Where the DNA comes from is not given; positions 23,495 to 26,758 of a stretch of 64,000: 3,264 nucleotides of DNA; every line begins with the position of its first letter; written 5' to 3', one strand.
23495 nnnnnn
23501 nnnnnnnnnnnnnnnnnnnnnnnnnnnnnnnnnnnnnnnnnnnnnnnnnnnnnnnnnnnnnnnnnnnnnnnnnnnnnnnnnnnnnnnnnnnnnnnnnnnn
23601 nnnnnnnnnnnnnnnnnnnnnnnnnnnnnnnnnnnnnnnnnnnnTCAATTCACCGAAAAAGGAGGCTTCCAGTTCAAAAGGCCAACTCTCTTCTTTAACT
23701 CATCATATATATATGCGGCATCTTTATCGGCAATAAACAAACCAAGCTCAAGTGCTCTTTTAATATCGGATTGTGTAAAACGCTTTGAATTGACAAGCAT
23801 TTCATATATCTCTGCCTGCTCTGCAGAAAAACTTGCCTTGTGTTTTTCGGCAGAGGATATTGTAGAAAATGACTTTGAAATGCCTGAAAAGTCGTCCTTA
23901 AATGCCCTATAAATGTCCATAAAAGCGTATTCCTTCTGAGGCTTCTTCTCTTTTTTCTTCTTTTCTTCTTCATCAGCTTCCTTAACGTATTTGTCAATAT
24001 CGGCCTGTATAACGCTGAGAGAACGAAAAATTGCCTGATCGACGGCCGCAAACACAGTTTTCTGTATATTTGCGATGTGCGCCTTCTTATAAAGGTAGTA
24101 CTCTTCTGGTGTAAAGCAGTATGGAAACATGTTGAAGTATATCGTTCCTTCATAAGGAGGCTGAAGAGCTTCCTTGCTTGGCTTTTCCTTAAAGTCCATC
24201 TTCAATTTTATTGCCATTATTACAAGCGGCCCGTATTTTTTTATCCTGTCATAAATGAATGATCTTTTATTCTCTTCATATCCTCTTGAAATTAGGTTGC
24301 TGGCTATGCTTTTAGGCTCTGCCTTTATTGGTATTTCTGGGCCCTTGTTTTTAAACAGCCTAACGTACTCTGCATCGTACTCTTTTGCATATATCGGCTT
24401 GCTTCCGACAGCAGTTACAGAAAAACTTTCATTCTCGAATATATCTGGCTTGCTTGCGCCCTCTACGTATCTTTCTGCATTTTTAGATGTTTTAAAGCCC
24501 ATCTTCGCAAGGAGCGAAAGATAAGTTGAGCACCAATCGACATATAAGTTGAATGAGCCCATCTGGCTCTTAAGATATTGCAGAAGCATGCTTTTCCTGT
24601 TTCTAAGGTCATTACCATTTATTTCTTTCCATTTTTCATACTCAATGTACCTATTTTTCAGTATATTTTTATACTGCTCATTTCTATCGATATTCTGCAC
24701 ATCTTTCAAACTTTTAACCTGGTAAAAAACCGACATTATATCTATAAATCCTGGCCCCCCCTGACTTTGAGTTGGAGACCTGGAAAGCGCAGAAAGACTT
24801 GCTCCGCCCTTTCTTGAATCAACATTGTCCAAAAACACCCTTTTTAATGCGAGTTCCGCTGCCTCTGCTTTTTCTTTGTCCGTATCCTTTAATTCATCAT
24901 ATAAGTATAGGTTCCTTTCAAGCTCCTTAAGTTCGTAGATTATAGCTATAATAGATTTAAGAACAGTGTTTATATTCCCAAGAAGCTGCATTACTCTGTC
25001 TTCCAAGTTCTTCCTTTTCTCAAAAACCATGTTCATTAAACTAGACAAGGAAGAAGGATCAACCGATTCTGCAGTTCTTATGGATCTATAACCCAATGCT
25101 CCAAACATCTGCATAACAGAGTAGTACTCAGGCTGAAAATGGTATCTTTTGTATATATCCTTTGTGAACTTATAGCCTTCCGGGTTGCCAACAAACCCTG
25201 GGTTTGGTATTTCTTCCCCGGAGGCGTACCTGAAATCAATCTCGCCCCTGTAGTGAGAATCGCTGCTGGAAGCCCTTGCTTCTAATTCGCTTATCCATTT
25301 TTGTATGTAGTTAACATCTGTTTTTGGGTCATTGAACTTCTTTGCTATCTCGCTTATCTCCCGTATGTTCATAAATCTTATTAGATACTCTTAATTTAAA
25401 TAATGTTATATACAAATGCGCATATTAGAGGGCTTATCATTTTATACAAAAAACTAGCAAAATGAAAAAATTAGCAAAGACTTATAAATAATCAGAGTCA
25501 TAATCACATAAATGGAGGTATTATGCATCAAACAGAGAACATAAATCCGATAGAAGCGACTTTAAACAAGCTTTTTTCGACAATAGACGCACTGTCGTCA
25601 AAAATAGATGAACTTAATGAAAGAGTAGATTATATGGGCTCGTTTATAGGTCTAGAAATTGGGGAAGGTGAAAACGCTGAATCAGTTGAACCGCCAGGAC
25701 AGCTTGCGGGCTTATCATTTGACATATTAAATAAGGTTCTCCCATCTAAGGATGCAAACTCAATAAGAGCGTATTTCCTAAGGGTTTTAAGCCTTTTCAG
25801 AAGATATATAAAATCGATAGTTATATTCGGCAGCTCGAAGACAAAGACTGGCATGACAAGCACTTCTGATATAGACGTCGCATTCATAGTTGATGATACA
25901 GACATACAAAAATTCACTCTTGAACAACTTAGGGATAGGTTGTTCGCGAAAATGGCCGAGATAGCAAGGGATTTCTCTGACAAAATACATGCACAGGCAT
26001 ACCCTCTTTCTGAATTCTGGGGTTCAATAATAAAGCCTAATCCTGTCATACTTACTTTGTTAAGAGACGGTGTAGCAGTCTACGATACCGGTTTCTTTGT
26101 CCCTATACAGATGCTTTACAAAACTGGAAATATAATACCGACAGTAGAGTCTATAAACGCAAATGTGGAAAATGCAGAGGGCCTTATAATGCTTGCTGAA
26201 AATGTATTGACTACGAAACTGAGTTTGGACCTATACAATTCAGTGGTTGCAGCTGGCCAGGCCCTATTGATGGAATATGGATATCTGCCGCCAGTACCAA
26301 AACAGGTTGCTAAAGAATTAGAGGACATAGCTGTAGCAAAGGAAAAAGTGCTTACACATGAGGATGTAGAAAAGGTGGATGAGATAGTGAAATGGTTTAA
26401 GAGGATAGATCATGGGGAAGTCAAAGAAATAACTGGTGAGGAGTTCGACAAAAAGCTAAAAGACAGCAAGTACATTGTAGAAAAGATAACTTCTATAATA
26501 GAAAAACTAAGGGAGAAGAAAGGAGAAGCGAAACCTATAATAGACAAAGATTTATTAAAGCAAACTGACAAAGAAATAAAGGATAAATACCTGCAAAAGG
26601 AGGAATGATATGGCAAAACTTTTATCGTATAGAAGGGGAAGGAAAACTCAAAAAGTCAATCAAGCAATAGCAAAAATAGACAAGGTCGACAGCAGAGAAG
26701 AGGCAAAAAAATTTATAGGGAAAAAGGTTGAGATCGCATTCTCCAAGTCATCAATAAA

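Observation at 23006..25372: Orphan 575-aa protein translationally coupled to four hidden ~50-aa single-helix ORFs, three starting MN(N/D)KG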

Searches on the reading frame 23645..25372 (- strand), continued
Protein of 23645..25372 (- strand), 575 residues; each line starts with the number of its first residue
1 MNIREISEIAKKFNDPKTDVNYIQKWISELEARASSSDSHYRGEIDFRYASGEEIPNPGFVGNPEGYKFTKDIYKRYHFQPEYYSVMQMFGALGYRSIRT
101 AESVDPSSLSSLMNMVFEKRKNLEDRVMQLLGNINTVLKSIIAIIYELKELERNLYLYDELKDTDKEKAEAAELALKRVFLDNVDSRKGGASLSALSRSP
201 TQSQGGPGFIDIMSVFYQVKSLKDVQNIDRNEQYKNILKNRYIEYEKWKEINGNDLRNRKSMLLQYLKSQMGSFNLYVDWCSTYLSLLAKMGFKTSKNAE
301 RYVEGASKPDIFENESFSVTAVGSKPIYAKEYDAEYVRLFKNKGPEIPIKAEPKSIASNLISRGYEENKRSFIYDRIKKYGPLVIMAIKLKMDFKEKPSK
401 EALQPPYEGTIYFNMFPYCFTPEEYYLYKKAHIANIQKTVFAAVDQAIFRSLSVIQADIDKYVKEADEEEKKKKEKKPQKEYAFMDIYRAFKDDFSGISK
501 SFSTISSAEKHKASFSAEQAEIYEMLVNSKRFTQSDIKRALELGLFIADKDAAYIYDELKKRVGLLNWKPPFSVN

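Call 32: fold_search(model_id=the predicted structure, library=pdb)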
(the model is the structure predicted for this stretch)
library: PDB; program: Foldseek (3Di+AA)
matches with E <= 10: 449; with E <= 0.001: 0
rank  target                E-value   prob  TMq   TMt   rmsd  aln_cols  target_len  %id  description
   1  6h6e_A                4.2e-02  0.84  0.15  0.04  27.4       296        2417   15  PTC3 holotoxin complex from Photorhabdus luminecens in prepore state (TcdA1, TcdB2, TccC3) (released 2018-10-03)
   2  8cpz_A                5.5e-02  0.47  0.13  0.04  27.3       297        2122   15  Photorhabdus luminescens TcdA1 prepore-to-pore intermediate, K1179W mutant (released 2024-03-13)
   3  5bun_A                6.1e-02  0.10  0.08  0.11  34.4       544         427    8  Crystal structure of an antigenic outer membrane protein ST50 from Salmonella Typhi (released 2015-12-23)
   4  7way_A                7.3e-02  0.09  0.07  0.05  29.1       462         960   10  PlmCasX-sgRNAv1-dsDNA ternary complex at nts loading state (released 2022-03-16)
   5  6l7e_A                8.5e-02  0.33  0.13  0.04  29.7       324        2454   14  Toxin Complex TcdA1-TcdB1-TccC2 (released 2020-11-04)
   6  7nuf_A                1.8e-01  0.10  0.10  0.11  33.2       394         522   10  Vaccinia virus protein 018 in complex with STAT1 (released 2021-07-28)
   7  6rwb_A                2.0e-01  0.30  0.13  0.05  24.9       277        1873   15  Cryo-EM structure of Yersinia pseudotuberculosis TcaA-TcaB (released 2019-10-23)
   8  6rw9_A                2.1e-01  0.13  0.10  0.04  33.2       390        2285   10  Cryo-EM structure of Morganella morganii TcdA4 (released 2019-10-23)
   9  9c4k_B                2.3e-01  0.38  0.14  0.07  29.6       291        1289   14  Yersinia entomophaga holotoxin complex in prepore conformation (released 2025-12-31)
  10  7ng9_A                2.5e-01  0.10  0.11  0.14  32.8       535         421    8  Trimeric efflux pump Klebsiella TolC (released 2021-06-30)
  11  6ny2_Y                2.9e-01  0.06  0.07  0.05  28.5       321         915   13  CasX-gRNA-DNA(45bp) state I (released 2019-02-27)
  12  7tva_A                3.2e-01  0.06  0.07  0.07  38.4       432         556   10  Stat5a Core in complex with AK2292 (released 2023-02-15)
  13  5bun_C                4.2e-01  0.04  0.08  0.11  37.7       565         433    9  Crystal structure of an antigenic outer membrane protein ST50 from Salmonella Typhi (released 2015-12-23)
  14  6ewy                  4.9e-01  0.57  0.16  0.35  19.8       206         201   11  RipA Peptidoglycan hydrolase (Rv1477, Mycobacterium tuberculosis) N-terminal domain (released 2018-05-02)
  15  8i4v_B                5.6e-01  0.28  0.10  0.22  19.4       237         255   15  Cryo-EM structure of 5-subunit Smc5/6 arm region (released 2024-06-26)
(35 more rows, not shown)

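Call 34: search_protein_families(library=pfam, alignment_id=A1, max_evalue=0.01)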
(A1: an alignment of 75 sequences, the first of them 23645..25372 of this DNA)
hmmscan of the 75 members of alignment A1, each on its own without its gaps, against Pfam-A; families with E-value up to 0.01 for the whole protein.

A. member 1, window:23645-25372:- (575 aa): 0 families

B. families by the number of members that match (of 75 scanned): 3 families
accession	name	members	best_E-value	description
PF12753.13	Nro1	1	0.003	Nuclear pore complex subunit Nro1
PF02185.22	HR1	1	0.0077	Hr1 repeat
PF05137.18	PilN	1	0.0079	Fimbrial assembly protein (PilN)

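Call 38: fold_search(model_id=the predicted structure, library=viral)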
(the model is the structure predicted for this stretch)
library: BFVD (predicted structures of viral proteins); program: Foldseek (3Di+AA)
matches with E <= 10: 653; with E <= 0.001: 1
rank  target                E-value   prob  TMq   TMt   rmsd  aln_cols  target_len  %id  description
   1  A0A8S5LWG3            5.2e-04  0.99  0.20  0.24  26.8       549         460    9  Internal head protein [Myoviridae sp. cto1k8]
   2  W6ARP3                2.2e-03  0.90  0.18  0.21  26.5       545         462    8  Uncharacterized protein [Erwinia phage Ea35-70]
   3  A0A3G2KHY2            2.6e-03  0.96  0.19  0.11  20.4       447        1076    9  Uncharacterized protein [Arthrobacter phage Maureen]
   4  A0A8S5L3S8            2.6e-03  0.21  0.08  0.11  27.7       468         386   10  Maturation protein [ssRNA phage SRR5208570_4]
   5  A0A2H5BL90            5.0e-03  0.77  0.16  0.19  28.5       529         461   11  Uncharacterized protein [Erwinia phage vB_EamM_Mortimer]
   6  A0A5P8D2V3            1.5e-02  0.85  0.20  0.24  25.8       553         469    8  (no name in the UniProt tables at hand)
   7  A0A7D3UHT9            1.6e-02  0.25  0.11  0.14  27.1       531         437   10  (no name in the UniProt tables at hand)
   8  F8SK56                1.7e-02  0.28  0.11  0.11  27.7       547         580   10  Virion structural protein [Pseudomonas phage PhiPA3]
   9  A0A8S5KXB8            2.5e-02  0.14  0.08  0.11  29.3       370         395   11  Maturation protein [ssRNA phage AIN001]
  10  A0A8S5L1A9            2.6e-02  0.15  0.08  0.10  31.5       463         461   10  Maturation protein [ssRNA phage SRR7976326_2]
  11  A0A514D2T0            3.3e-02  0.11  0.09  0.12  25.4       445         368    9  Maturation protein [Leviviridae sp.]
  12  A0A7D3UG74            4.0e-02  0.25  0.14  0.14  25.8       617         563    9  (no name in the UniProt tables at hand)
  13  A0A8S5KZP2            4.6e-02  0.18  0.08  0.11  27.5       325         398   13  Maturation protein [ssRNA phage SRR5208572_1]
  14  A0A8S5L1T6            5.3e-02  0.11  0.09  0.11  30.1       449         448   12  Maturation protein [ssRNA phage Gerhypos.3_9]
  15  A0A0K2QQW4            6.8e-02  0.30  0.14  0.17  27.7       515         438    8  Uncharacterized protein [Ralstonia phage RSF1]
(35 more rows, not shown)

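Call 48: find_homologous_proteins(query=A2, max_evalue=0.00001)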
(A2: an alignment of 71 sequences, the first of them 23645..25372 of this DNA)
Query A2 (71 sequences) (575 aa, profile of the alignment): 83 proteins with E <= 0.00001 among 8000 candidates.
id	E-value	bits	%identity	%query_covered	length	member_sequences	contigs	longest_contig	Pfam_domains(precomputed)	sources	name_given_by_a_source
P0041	1.3e-151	524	34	36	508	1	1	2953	-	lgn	-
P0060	1.8e-149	517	26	60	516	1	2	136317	-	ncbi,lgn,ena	-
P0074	6.0e-149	515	27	59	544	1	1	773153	-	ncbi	-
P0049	7.1e-149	515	27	69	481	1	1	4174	-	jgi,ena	-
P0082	1.7e-148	514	36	29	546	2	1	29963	-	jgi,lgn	-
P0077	7.7e-148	512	32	38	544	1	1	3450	-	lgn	-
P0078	8.2e-148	511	26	59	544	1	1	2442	-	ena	-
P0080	9.4e-148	511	30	36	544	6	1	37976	-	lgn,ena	-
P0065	3.6e-147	509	38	30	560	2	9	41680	-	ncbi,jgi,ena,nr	ncbi:hypothetical protein J4423_00145 [Candidatus Pacearchaeota archaeon]|nr:hypothetical protein [C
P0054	1.4e-146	507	25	69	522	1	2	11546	-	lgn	-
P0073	4.5e-146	506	31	38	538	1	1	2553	-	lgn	-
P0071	6.6e-146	505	31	37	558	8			-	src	-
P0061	9.0e-146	505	28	59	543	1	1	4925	-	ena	-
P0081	1.0e-145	505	24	72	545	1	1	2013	-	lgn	-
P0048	1.1e-145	505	27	64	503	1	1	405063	-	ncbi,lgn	-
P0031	1.4e-98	349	46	99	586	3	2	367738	-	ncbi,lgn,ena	-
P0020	8.1e-86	307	54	100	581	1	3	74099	-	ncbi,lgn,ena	-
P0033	4.3e-84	301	46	99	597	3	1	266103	-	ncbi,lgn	-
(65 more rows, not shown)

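Call 67: search_protein_families(library=padloc, proteins=[window:23645-25372:-, L002:6001-7512:+, L002:7515-8015:+, L002:8050-9873:+, L002:10230-11066:+], max_evalue=0.1)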
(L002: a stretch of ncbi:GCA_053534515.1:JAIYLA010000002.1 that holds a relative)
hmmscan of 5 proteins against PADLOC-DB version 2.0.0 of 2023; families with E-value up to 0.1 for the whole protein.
window:23645-25372:- (575 aa): 0 families

L002:6001-7512:+ (503 aa): 1 family
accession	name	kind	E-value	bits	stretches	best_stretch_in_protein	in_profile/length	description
PDLC04164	AriA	-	0.0029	15.2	0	179-265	73-155/253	-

L002:7515-8015:+ (166 aa): 0 families

L002:8050-9873:+ (607 aa): 0 families

L002:10230-11066:+ (278 aa): 10 families
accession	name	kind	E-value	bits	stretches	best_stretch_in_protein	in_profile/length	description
PDLC04903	PDC-S09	-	2.4e-08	32.2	1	23-72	8-56/108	-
PDLC04368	PDC-M05A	-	1.8e-07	29.2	1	35-103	101-168/201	-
PDLC04907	PDC-S09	-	7.7e-07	27.2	1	23-69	11-55/114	-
PDLC04372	PDC-M05A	-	3.7e-06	25.3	1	31-96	66-131/167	-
PDLC04369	PDC-M05A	-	4.5e-05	21.2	1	31-94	93-156/201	-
PDLC04906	PDC-S09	-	7.1e-05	21.1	1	40-70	23-53/98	-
PDLC04902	PDC-S09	-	0.00042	18.6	1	42-71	22-51/97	-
PDLC04904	PDC-S09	-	0.0017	16.5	1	45-75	29-59/104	-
PDLC00769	Cyclase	-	0.0023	15.4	1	29-70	31-77/261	oligonucleotide-cyclase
PDLC04778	PDC-M70A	-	0.0062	13.9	1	28-87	35-93/355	-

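Call 68: search_protein_families(library=phrogs, proteins=[window:23645-25372:-, L002:6001-7512:+, L002:7515-8015:+, L002:8050-9873:+, L002:10230-11066:+], max_evalue=0.1)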
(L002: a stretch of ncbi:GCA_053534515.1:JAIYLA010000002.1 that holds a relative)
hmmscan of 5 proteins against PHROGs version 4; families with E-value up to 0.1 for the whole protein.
window:23645-25372:- (575 aa): 0 families

L002:6001-7512:+ (503 aa): 1 family
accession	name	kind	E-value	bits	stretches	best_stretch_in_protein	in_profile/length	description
phrog_15477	-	unknown function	0.016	15.5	1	94-170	80-157/282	-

L002:7515-8015:+ (166 aa): 0 families

L002:8050-9873:+ (607 aa): 0 families

L002:10230-11066:+ (278 aa): 1 family
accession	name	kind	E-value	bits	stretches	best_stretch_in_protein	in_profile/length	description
phrog_388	-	DNA, RNA and nucleotide metabolism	0.059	13.4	1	43-126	40-115/351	nucleotidyltransferase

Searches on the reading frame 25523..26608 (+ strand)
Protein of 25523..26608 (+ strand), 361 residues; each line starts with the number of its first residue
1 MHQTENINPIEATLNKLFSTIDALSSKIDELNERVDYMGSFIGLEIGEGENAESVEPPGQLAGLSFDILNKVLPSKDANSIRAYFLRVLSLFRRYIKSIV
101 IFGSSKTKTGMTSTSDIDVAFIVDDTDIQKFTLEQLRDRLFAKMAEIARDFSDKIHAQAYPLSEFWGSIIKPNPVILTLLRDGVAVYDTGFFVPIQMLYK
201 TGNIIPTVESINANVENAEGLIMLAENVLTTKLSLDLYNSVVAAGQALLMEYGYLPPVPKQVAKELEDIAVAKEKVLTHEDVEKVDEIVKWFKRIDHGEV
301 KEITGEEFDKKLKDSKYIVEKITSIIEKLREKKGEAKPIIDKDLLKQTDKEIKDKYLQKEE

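Call 3: search_protein_families(library=pfam, proteins=[window:25523-26608:+], max_evalue=1)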
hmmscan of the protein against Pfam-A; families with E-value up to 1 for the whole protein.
window:25523-26608:+ (361 aa): 4 families
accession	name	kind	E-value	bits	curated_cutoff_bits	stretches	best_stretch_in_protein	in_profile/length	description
PF18765.7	Polbeta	-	0.00024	21.6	26.9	1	93-134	8-52/93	Polymerase beta, Nucleotidyltransferase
PF14257.11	DUF4349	-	0.018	14.8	27.7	1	4-58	114-166/213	Domain of unknown function (DUF4349)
PF22600.2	MTPAP-like_central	-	0.021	15.4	27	1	91-135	32-71/139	Poly(A) RNA polymerase, mitochondrial-like, central palm domain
PF10046.14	BLOC1_2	-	0.048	14.5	33.4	0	3-39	49-85/96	Biogenesis of lysosome-related organelles complex-1 subunit 2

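Call 4: search_protein_families(library=ncbifam, proteins=[window:25523-26608:+], max_evalue=1)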
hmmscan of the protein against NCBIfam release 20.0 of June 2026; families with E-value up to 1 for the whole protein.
window:25523-26608:+ (361 aa): 3 families
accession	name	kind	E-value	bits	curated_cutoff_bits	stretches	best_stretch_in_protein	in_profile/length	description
NF047752.1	MntA_antitoxin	equivalog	0.00012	21.9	60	1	95-135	6-47/106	type VII toxin-antitoxin system MntA family adenylyltransferase antitoxin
NF041116.1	CBASS_cyclase_a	equivalog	0.00079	18.6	200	1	96-151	45-104/317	CBASS oligonucleotide cyclase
NF006570.0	PRK09084.1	equivalog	0.089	11.8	455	0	101-149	332-380/452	lysine-sensitive aspartokinase 3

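Call 67: search_protein_families(library=padloc, proteins=[window:25523-26608:+], max_evalue=0.1)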
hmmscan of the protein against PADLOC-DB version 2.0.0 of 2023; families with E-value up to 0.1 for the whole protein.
window:25523-26608:+ (361 aa): 7 families
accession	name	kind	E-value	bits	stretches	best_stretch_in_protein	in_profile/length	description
PDLC04903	PDC-S09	-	0.00078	17.7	1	90-132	20-60/108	-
PDLC04368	PDC-M05A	-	0.001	16.9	1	87-174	98-175/201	-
PDLC04907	PDC-S09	-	0.0023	16.1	1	79-135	12-64/114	-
PDLC04369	PDC-M05A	-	0.0032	15.1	1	92-183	99-180/201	-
PDLC00769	Cyclase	-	0.0098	13.3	1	78-133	25-85/261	oligonucleotide-cyclase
PDLC04905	PDC-S09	-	0.011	14.1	1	95-125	20-50/101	-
PDLC04902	PDC-S09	-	0.02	13.2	1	92-140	16-64/97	-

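Call 68: search_protein_families(library=phrogs, proteins=[window:25523-26608:+], max_evalue=0.1)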
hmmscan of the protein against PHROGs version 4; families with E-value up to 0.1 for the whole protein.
window:25523-26608:+ (361 aa): 0 families
